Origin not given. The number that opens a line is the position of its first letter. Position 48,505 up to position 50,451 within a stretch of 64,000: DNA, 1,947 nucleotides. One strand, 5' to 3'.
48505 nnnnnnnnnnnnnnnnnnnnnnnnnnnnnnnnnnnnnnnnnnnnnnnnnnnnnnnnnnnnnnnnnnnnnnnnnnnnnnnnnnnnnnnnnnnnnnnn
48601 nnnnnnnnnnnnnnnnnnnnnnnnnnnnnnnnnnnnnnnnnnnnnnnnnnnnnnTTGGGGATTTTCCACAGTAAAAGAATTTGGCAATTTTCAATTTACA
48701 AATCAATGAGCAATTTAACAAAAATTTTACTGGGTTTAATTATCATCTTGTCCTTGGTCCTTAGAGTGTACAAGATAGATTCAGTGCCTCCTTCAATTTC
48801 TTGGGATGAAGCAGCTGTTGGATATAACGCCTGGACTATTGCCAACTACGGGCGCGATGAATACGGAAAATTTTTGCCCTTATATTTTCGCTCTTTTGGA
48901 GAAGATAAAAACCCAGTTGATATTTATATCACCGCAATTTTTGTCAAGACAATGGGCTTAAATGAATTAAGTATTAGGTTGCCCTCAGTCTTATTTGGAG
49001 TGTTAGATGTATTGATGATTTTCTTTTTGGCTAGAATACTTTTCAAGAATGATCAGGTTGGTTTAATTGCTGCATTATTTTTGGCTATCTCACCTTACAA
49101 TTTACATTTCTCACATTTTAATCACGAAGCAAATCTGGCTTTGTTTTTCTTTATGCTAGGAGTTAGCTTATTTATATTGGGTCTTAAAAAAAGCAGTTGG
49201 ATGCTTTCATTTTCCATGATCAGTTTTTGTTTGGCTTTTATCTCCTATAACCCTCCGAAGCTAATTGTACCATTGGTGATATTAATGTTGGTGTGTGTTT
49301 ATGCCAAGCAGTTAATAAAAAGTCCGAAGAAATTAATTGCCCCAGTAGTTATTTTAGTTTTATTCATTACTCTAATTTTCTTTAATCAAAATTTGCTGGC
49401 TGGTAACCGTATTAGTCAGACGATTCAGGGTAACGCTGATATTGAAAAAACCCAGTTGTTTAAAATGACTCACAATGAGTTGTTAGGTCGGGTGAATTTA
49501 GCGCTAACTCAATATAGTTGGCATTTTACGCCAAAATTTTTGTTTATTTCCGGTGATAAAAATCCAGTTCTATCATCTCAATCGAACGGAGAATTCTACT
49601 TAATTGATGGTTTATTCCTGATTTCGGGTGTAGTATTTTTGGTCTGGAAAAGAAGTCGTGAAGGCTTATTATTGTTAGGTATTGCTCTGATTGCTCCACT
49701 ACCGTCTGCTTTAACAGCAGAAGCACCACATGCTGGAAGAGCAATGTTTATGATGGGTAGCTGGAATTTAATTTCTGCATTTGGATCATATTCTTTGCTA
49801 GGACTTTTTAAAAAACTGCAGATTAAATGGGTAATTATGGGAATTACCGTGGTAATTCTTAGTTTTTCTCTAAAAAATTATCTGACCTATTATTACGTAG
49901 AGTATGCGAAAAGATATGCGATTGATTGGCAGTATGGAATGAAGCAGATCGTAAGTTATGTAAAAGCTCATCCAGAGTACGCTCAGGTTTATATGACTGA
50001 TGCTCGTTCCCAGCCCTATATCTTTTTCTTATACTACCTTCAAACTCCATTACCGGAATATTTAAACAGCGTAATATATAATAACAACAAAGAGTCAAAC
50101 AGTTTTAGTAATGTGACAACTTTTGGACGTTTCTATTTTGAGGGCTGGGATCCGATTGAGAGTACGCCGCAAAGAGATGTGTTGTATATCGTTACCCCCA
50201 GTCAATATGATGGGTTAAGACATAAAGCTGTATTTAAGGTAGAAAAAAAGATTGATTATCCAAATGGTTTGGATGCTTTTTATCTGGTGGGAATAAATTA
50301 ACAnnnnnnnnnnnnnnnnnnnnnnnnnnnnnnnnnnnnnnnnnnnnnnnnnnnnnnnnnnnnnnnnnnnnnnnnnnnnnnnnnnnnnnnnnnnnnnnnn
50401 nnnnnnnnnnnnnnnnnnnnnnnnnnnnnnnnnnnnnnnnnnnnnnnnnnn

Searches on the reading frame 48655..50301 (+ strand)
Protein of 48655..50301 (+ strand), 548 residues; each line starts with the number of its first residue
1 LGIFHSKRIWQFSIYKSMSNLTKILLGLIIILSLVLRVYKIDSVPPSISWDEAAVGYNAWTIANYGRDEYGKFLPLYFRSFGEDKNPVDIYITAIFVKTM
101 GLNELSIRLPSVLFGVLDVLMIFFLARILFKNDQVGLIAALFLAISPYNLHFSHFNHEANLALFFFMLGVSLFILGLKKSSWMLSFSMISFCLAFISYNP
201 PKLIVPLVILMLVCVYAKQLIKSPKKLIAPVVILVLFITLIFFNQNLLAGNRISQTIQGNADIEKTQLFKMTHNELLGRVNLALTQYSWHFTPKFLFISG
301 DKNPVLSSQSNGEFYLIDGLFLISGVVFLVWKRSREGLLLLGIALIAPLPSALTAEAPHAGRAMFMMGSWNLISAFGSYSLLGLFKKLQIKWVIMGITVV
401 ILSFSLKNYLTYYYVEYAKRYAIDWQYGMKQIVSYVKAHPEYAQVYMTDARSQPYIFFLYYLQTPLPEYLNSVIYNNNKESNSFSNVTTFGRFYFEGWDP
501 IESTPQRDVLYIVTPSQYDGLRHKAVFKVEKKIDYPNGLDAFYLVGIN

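Call 77: search_protein_families(library=pfam, proteins=[window:48655-50301:+], max_evalue=0.0001)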
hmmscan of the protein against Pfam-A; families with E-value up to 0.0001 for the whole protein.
window:48655-50301:+ (548 aa): 2 families
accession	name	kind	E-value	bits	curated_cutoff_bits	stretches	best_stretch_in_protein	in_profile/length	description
PF13231.12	PMT_2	-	3.2e-16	60.4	26.1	1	84-240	1-157/160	Dolichyl-phosphate-mannose-protein mannosyltransferase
PF02366.24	PMT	-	1.3e-07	31.9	22.7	1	29-238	3-220/245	Dolichyl-phosphate-mannose-protein mannosyltransferase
